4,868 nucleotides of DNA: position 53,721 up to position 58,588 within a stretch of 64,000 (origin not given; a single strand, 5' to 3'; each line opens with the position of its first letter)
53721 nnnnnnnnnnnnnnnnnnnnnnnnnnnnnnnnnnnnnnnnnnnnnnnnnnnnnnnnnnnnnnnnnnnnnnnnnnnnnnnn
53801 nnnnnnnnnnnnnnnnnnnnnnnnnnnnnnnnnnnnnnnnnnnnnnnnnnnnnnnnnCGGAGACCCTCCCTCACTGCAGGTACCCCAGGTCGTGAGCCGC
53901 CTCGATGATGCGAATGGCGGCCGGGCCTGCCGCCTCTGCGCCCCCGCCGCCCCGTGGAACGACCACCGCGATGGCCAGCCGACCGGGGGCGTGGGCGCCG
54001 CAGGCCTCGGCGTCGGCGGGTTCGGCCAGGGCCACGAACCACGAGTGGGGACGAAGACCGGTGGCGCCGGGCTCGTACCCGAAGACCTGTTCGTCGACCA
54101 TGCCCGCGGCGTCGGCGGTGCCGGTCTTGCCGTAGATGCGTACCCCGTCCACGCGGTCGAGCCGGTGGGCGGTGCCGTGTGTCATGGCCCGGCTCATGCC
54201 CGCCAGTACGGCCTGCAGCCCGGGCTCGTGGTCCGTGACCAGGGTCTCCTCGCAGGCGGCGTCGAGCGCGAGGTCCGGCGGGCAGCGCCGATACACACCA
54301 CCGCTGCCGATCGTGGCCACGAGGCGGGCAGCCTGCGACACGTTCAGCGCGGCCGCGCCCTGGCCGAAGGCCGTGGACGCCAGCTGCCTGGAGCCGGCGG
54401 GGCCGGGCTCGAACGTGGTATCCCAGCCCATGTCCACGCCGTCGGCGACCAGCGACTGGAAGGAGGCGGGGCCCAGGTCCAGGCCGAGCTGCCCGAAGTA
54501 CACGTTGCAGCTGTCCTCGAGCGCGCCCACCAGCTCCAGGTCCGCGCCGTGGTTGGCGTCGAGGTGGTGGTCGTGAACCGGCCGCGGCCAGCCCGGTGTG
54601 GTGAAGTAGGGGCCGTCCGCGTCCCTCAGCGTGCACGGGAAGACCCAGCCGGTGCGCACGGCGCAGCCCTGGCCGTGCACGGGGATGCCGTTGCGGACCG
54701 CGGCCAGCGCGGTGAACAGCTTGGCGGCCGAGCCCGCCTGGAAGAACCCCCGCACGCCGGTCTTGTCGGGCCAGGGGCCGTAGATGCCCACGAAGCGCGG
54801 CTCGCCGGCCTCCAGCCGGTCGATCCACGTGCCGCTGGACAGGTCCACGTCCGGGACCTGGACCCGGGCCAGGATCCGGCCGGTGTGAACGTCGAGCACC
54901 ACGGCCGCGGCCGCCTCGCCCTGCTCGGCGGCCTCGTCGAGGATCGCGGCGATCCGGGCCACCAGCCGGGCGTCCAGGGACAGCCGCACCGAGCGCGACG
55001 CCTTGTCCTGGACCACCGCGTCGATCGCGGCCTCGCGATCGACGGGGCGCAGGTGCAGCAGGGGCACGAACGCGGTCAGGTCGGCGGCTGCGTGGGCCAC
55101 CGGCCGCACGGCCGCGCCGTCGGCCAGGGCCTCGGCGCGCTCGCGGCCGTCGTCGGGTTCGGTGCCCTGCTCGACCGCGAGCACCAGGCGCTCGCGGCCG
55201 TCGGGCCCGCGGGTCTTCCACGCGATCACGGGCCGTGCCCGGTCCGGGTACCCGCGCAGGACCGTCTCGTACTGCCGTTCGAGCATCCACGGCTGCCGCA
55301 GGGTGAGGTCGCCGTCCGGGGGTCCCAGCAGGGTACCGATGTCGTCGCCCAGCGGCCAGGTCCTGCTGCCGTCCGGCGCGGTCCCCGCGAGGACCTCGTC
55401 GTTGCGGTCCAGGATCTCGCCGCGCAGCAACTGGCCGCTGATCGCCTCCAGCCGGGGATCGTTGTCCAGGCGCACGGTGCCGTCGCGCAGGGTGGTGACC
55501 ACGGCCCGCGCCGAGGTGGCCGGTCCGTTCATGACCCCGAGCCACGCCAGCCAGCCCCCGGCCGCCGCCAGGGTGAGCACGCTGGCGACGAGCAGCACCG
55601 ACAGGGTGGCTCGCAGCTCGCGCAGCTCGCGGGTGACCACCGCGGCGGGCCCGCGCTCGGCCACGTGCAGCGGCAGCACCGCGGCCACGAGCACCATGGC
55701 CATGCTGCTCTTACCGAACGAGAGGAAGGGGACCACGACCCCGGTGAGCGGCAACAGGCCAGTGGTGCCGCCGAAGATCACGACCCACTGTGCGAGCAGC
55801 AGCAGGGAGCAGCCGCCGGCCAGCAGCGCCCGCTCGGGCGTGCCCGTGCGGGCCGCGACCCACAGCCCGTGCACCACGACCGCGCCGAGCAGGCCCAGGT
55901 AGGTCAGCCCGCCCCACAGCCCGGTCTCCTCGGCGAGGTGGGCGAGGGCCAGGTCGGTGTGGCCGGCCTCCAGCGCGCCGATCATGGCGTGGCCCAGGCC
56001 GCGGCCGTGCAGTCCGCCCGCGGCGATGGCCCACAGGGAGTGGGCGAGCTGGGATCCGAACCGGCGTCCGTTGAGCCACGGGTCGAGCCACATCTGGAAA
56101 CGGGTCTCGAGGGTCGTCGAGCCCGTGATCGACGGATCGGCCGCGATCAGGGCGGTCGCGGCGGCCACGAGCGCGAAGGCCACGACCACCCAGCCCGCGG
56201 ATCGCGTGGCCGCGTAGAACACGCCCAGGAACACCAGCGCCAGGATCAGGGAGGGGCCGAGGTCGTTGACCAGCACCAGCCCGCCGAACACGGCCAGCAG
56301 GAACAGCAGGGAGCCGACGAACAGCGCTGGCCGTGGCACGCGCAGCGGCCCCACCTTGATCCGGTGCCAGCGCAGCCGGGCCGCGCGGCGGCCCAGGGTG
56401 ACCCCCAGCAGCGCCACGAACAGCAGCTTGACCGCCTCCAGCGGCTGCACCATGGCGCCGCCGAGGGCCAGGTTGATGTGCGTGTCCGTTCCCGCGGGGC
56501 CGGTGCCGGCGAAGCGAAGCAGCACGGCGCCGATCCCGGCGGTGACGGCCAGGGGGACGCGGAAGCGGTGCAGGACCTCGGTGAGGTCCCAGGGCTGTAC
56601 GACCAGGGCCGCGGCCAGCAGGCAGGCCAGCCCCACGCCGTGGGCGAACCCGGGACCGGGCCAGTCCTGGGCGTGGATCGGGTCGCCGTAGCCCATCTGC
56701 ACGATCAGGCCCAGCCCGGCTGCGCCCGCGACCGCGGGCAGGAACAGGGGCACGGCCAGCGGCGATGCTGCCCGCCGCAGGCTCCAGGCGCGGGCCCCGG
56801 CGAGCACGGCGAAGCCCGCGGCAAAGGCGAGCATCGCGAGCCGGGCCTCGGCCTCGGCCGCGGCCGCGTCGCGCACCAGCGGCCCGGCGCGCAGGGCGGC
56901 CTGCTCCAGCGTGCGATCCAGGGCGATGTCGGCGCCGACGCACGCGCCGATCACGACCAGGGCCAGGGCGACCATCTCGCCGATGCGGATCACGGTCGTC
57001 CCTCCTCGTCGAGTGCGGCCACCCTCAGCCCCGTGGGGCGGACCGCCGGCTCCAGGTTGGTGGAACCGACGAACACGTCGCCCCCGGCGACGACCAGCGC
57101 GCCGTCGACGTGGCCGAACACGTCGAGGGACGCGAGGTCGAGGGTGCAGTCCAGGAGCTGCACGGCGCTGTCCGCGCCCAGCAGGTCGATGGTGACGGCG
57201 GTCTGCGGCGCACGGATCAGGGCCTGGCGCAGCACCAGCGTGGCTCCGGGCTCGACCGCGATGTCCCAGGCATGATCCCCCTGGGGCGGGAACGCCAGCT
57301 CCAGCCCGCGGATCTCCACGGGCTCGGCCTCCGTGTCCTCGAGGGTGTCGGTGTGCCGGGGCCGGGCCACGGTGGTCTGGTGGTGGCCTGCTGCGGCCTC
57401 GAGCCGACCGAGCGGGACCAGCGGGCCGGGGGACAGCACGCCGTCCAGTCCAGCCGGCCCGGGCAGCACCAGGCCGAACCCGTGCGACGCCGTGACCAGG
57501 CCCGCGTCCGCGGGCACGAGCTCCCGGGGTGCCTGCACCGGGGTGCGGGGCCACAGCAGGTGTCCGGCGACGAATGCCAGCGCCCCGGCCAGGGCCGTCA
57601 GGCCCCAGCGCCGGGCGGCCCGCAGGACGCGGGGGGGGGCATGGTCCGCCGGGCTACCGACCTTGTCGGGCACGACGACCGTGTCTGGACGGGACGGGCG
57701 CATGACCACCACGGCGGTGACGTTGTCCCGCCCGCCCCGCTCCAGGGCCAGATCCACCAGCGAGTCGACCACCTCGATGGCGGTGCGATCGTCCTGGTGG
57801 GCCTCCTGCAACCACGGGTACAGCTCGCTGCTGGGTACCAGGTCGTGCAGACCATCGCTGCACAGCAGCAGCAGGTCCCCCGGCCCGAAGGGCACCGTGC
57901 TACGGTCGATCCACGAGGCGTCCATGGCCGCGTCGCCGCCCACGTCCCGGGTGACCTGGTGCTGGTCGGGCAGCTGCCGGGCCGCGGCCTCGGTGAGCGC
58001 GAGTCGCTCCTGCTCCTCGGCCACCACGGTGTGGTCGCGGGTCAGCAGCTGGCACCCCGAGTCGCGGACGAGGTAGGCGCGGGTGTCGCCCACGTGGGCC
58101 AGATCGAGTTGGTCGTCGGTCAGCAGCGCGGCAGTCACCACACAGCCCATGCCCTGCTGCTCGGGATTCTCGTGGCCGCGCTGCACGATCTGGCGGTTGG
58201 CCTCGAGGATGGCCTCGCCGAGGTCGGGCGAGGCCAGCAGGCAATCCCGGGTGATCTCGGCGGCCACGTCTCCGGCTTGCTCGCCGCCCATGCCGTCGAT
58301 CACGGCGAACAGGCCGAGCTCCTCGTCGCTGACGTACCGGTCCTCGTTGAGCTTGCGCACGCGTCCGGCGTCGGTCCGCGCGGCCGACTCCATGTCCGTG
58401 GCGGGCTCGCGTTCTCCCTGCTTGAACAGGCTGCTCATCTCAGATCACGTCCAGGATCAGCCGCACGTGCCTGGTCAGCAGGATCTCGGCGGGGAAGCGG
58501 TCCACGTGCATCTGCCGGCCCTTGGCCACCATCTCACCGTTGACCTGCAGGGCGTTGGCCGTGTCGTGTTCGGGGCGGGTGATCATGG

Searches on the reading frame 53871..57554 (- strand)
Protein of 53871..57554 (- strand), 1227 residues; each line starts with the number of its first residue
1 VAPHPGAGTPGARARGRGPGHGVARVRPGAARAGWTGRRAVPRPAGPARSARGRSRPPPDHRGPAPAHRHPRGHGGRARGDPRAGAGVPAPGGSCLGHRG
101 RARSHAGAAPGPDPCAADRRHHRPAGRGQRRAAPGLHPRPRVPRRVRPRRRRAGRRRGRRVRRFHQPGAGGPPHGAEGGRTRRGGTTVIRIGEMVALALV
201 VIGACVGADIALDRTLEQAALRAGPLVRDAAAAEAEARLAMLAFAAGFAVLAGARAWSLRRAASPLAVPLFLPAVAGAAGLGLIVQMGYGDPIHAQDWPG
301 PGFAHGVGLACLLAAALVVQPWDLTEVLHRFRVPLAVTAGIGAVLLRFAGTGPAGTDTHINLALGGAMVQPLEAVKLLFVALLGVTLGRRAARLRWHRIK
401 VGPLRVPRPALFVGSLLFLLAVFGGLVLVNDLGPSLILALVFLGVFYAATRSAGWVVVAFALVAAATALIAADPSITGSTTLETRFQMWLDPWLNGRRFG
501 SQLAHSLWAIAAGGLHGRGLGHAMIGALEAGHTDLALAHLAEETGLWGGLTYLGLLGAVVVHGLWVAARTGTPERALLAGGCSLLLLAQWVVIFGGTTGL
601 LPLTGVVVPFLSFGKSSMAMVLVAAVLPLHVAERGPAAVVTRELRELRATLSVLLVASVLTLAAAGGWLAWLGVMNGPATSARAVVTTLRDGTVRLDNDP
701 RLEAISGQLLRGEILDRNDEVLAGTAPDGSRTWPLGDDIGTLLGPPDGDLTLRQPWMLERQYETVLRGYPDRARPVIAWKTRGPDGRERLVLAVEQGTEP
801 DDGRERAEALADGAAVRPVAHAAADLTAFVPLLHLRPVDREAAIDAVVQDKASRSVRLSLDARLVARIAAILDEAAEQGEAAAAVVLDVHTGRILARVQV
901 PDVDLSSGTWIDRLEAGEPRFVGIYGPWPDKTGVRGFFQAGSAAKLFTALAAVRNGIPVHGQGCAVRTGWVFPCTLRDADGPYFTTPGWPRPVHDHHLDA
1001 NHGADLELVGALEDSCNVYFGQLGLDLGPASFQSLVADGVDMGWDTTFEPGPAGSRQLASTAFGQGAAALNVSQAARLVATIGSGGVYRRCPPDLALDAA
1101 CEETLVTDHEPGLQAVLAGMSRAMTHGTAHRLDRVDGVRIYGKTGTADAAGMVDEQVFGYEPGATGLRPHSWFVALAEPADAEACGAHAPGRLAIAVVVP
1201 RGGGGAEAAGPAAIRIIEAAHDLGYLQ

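Call 89: search_protein_families(library=pfam, proteins=[window:53871-57554:-], max_evalue=0.0001)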
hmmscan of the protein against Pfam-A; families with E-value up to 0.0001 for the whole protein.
window:53871-57554:- (1227 aa): 2 families
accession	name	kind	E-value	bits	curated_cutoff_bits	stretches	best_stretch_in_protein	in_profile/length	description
PF01098.24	FTSW_RODA_SPOVE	-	1.3e-42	146.6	26.4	1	332-631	67-350/356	Cell cycle protein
PF00905.27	Transpeptidase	-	2.5e-18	66.8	22.1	1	983-1181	66-269/299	Penicillin binding protein transpeptidase domain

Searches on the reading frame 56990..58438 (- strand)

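Call 89: search_protein_families(library=pfam, proteins=[window:56990-58438:-], max_evalue=0.0001)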
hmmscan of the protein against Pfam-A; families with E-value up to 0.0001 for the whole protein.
window:56990-58438:- (482 aa): 3 families
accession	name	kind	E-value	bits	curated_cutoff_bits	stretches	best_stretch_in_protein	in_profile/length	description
PF00481.26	PP2C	-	1e-15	58.6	20.3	1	37-240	30-255/255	Protein phosphatase 2C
PF13672.11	PP2C_2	-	1.3e-08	35.1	24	1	28-215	9-193/209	Protein phosphatase 2C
PF07228.17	SpoIIE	-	1.4e-05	25.6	25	0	61-245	28-189/192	Stage II sporulation protein E (SpoIIE)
